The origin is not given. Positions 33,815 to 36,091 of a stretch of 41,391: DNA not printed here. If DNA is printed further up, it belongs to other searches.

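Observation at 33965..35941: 658-aa protein with histone-H1-like Lys/Ala tails at both ends, just upstream of the DNA-modification operon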

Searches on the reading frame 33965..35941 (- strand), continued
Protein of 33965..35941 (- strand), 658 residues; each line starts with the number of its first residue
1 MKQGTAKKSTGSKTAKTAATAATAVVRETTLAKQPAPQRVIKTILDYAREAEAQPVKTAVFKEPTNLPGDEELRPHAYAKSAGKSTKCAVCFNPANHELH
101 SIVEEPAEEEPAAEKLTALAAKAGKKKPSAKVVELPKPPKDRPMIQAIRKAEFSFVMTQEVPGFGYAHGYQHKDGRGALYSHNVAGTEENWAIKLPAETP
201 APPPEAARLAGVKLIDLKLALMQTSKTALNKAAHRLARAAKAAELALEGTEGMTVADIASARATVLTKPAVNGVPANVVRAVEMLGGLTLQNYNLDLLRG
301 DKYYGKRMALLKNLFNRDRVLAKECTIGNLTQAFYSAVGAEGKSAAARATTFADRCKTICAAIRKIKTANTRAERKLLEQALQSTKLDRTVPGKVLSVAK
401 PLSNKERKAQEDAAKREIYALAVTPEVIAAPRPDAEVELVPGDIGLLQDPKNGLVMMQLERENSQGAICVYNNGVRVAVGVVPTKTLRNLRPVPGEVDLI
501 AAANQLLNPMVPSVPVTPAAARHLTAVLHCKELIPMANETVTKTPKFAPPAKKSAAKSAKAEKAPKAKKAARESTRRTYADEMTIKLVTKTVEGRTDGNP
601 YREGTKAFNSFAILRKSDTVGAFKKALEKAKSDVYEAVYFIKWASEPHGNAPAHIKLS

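Call 27: fold_search(model_id=the predicted structure, library=pdb)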
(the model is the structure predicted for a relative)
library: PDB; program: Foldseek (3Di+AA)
matches with E <= 10: 247; with E <= 0.001: 0
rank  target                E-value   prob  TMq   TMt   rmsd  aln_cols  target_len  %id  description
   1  7lbm_n                1.1e-01  0.18  0.07  0.14  18.4       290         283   12  Structure of the human Mediator-bound transcription pre-initiation complex (released 2021-03-24)
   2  8v46_C                2.2e-01  0.06  0.07  0.09  31.7       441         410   10  CryoEM structure of AriA-AriB complex (Form I) (released 2024-06-26)
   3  4fmc_C                4.3e-01  0.09  0.10  0.16  32.1       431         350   10  EspG-Rab1 complex (released 2012-09-05)
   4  8v45_D                5.8e-01  0.07  0.06  0.10  22.6       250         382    9  CryoEM structure of AriA-Ocr complex (released 2024-06-26)
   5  3c6k_D                6.1e-01  0.66  0.08  0.13  12.5        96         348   12  Crystal structure of human spermine synthase in complex with spermidine and 5-methylthioadenosine (released 2008-02-19)
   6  9a5o_B                7.1e-01  0.13  0.06  0.05  24.8       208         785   14  Integrative model of YABR-MUTS2 by crosslinking MS and deep learning (released 2024-09-18)
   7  3c6k_A                7.5e-01  0.63  0.08  0.14   7.9        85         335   13  Crystal structure of human spermine synthase in complex with spermidine and 5-methylthioadenosine (released 2008-02-19)
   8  8v45_B                7.5e-01  0.06  0.07  0.09  22.4       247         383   10  CryoEM structure of AriA-Ocr complex (released 2024-06-26)
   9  3c6k_C                7.9e-01  0.60  0.07  0.13  12.3        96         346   12  Crystal structure of human spermine synthase in complex with spermidine and 5-methylthioadenosine (released 2008-02-19)
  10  4fma_H                9.2e-01  0.06  0.10  0.17  32.2       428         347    9  EspG structure (released 2012-09-05)
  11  8v46_A                9.2e-01  0.05  0.07  0.09  24.0       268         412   10  CryoEM structure of AriA-AriB complex (Form I) (released 2024-06-26)
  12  8v49_B                9.7e-01  0.06  0.08  0.11  24.0       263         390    6  CryoEM structure of AriA (E393Q) sensory subunit (released 2024-06-26)
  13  5c5b_A                1.1e+00  0.05  0.06  0.10  27.8       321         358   10  Crystal Structure of Human APPL BAR-PH Heterodimer (released 2016-06-22)
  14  9a5j_A                1.1e+00  0.04  0.07  0.07  20.1       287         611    9  Integrative model of DNAK-GUDB by crosslinking MS and deep learning (released 2024-09-18)
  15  2fsz_A                1.1e+00  0.15  0.08  0.18  15.7       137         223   14  A second binding site for hydroxytamoxifen within the coactivator-binding groove of estrogen receptor beta (released 2006-07-11)
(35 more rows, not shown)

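Call 29: find_encoding_contigs(protein=P0030, flank=10000, max_places=2)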
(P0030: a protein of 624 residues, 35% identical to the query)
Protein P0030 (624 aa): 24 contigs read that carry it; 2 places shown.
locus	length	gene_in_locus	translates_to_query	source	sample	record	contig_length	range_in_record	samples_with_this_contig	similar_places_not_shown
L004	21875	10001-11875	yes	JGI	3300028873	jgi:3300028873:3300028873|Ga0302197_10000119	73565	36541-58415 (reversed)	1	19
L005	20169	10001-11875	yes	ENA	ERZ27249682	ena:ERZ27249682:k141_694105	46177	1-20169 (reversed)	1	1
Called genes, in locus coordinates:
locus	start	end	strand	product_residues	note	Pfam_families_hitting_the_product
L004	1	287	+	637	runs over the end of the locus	PF00476:DNA_pol_A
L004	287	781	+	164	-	PF07460:NUMOD3 (faint)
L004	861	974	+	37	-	-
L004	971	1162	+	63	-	-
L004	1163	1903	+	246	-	PF12705:PDDEXK_1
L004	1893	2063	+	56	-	-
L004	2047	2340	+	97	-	-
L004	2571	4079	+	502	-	PF00176:SNF2-rel_dom, PF00270:DEAD, PF04851:ResIII (weak), PF00271:Helicase_C (weak)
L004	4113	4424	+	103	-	-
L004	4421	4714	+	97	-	-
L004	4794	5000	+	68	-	-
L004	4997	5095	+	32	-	-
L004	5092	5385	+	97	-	-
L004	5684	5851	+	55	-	-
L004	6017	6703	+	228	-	PF19474:DUF6011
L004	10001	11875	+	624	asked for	-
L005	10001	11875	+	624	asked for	-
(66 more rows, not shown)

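Call 30: find_encoding_contigs(protein=P0029, flank=10000, max_places=1)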
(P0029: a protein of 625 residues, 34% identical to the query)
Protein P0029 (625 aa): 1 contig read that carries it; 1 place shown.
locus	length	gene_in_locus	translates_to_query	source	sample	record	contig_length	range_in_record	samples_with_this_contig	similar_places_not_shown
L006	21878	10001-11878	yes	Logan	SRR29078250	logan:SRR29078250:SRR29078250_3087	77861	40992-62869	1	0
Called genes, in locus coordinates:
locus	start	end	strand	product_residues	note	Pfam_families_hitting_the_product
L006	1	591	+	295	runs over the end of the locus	PF01145:Band_7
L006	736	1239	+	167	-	PF22769:DCD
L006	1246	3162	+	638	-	PF00476:DNA_pol_A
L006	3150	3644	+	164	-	PF13392:HNH_3 (weak)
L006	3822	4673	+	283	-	PF12705:PDDEXK_1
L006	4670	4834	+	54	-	-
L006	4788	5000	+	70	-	-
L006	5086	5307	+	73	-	-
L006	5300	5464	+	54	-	-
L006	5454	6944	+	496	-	PF00176:SNF2-rel_dom, PF00270:DEAD (weak)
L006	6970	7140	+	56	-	-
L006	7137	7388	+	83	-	-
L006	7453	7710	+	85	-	-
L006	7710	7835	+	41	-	-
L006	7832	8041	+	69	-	-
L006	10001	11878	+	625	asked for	-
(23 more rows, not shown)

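Call 33: search_protein_families(library=pfam, alignment_id=A2, max_evalue=0.01)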
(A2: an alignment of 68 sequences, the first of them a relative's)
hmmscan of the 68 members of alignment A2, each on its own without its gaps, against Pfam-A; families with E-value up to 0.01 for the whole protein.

A. member 1, P0001 (658 aa): 0 families

B. families by the number of members that match (of 68 scanned): 2 families
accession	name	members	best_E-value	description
PF15062.11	ARL6IP6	1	0.0011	Haemopoietic lineage transmembrane helix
PF22029.2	PhyR_sigma2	1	0.0021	Sigma2 domain of PhyR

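Call 67: find_related_loci(query=A1, collection=genome_contigs, flank=10000)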
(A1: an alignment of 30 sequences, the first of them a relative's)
Query A1 (658 aa) in genome_contigs; peptide patterns used: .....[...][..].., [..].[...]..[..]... (x = any residue, [..] = any of these).
26 stretches matched a pattern, but none encodes a relative of the query by tblastn (E <= 1e-3).

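Call 68: find_related_loci(query=A1, collection=viral_contigs, flank=6000)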
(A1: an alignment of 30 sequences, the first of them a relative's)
Query A1 (658 aa) in viral_contigs; peptide patterns used: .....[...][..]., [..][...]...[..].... (x = any residue, [..] = any of these).
47 stretches matched a pattern; 20 encode a relative of the query (tblastn E <= 1e-3); 20 distinct loci.
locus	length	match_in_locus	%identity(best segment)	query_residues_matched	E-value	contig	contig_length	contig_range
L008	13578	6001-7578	47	103-633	4e-129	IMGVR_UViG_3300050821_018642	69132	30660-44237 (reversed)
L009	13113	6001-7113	38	134-547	4e-67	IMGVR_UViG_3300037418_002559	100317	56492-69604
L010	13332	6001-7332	33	143-631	6e-56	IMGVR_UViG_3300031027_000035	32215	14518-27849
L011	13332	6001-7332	33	143-631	6e-56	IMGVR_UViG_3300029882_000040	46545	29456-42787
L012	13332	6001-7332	33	143-631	6e-56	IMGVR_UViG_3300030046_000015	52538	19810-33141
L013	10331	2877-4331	34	23-554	4e-61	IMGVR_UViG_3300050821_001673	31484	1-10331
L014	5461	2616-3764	38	276-657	1e-54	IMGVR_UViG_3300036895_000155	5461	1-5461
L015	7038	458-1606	38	276-657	2e-54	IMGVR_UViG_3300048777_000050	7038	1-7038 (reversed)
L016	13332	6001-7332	33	143-631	6e-56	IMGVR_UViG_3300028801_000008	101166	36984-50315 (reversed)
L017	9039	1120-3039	51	146-658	1e-49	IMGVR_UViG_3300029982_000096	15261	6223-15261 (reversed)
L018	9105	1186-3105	51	146-658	1e-49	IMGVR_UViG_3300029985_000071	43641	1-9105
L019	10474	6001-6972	35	277-554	1e-46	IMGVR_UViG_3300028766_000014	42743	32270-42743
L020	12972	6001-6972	35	277-554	1e-46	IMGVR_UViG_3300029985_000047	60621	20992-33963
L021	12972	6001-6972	35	277-554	1e-46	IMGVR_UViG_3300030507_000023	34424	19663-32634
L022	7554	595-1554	33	154-542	7e-41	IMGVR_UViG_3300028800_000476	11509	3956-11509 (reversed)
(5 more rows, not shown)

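Call 81: find_encoding_contigs(protein=P0108, flank=5000, max_places=3)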
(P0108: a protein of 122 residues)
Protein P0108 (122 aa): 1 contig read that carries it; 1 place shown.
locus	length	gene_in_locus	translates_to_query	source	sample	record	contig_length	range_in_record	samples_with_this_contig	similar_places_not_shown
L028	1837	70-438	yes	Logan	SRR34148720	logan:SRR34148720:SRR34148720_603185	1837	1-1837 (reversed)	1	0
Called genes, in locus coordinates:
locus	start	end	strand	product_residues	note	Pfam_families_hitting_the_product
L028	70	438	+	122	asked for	-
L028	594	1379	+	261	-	PF02511:Thy1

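Call 82: find_encoding_contigs(protein=P0117, flank=5000, max_places=3)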
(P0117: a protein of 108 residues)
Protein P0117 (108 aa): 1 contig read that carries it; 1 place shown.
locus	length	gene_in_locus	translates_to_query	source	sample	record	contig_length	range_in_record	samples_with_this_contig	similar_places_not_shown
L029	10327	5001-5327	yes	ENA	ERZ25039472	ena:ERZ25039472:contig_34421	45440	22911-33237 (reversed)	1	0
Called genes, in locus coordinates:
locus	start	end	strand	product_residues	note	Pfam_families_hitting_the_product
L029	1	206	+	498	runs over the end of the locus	PF00176:SNF2-rel_dom, PF00270:DEAD (weak), PF00271:Helicase_C (weak)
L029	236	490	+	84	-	-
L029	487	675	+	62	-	-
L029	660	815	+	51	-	-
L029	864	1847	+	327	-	-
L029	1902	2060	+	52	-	-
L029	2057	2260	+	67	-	-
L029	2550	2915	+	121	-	-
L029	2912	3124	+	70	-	-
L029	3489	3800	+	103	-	-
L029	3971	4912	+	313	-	-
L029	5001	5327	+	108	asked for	-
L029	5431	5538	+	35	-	-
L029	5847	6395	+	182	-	PF12917:YfbR-like (faint)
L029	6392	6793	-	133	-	PF07486:Hydrolase_2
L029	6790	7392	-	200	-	-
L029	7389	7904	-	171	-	-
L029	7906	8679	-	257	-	-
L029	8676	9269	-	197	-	-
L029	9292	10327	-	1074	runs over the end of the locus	PF13287:Fn3_assoc, PF13290:CHB_HEX_C_1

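Call 87: search_protein_families(library=phrogs, alignment_id=A2, max_evalue=0.01)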
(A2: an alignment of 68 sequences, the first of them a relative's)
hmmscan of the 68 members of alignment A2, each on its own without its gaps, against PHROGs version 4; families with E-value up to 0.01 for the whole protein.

A. member 1, P0001 (658 aa): 0 families

B. families by the number of members that match (of 68 scanned): 6 families
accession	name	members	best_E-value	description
phrog_3633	-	1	1.5e-05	-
phrog_38215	-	1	0.0014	-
phrog_19680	-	1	0.0027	-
phrog_19293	-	1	0.0035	virion structural protein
phrog_15511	-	1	0.0071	-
phrog_38541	-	1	0.0074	-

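Call 88: find_encoding_contigs(protein=P0135, flank=6000, max_places=3)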
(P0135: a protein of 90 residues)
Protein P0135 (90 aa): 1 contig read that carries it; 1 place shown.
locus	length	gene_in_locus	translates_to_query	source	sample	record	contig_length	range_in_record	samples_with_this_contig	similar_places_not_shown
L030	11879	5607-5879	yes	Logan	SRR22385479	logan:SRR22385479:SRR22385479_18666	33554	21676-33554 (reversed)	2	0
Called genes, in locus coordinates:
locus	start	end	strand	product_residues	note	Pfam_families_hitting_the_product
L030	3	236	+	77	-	?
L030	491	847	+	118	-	-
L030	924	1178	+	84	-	-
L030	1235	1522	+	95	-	-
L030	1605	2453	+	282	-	PF13708:DUF4942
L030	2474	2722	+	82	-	-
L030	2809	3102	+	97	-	-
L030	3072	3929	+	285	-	-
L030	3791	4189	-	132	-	-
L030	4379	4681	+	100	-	-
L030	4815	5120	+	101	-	-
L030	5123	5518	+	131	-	-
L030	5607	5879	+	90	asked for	-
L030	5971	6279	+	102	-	-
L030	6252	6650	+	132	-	-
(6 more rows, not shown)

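Call 89: find_encoding_contigs(protein=P0120, flank=6000, max_places=3)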
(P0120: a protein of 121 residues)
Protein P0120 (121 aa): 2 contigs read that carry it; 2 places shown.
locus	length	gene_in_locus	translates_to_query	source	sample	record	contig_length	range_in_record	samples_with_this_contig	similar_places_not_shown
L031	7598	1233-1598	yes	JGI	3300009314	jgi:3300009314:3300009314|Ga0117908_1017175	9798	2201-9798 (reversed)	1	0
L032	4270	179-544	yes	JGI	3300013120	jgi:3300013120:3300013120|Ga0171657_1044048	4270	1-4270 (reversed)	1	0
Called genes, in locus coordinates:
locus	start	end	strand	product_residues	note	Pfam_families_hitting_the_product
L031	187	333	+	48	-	-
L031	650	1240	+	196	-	-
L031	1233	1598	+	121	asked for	-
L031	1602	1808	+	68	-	-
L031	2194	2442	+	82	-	-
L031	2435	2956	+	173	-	PF01381:HTH_3 (weak)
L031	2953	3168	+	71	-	-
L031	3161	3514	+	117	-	-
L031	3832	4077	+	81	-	-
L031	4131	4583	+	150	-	-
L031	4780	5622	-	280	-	-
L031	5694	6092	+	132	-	-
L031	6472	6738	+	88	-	-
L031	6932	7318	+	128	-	-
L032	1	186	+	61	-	?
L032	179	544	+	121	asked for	-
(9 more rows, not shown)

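Call 99: find_related_loci(query=A1, collection=metagenome_contigs, flank=9000)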
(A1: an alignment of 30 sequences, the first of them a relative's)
Query A1 (658 aa) in metagenome_contigs; peptide patterns used: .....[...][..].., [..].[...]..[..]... (x = any residue, [..] = any of these).
68 stretches matched a pattern; 29 encode a relative of the query (tblastn E <= 1e-3); 28 distinct loci.
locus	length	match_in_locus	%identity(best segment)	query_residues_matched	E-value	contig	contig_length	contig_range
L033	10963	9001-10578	47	103-633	4e-129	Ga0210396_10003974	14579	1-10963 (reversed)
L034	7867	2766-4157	45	113-577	4e-106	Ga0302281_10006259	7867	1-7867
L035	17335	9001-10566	44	98-619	3e-101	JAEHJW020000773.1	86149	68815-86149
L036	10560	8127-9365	47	104-532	5e-99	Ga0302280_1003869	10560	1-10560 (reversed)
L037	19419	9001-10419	42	97-561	7e-95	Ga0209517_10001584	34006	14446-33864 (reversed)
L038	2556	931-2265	44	143-633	9e-97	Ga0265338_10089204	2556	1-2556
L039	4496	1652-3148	42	143-618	2e-89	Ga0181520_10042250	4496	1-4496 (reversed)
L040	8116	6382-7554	44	146-575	6e-89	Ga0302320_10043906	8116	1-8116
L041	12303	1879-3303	40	143-655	1e-81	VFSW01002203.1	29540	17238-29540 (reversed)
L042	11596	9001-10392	45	113-577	4e-106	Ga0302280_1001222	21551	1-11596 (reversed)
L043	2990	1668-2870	35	104-492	4e-58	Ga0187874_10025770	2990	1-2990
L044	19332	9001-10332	33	143-631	7e-56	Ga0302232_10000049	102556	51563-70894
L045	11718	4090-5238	38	276-657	2e-54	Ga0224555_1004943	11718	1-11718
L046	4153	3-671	51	410-633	1e-50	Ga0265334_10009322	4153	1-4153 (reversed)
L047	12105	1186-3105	51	146-658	2e-49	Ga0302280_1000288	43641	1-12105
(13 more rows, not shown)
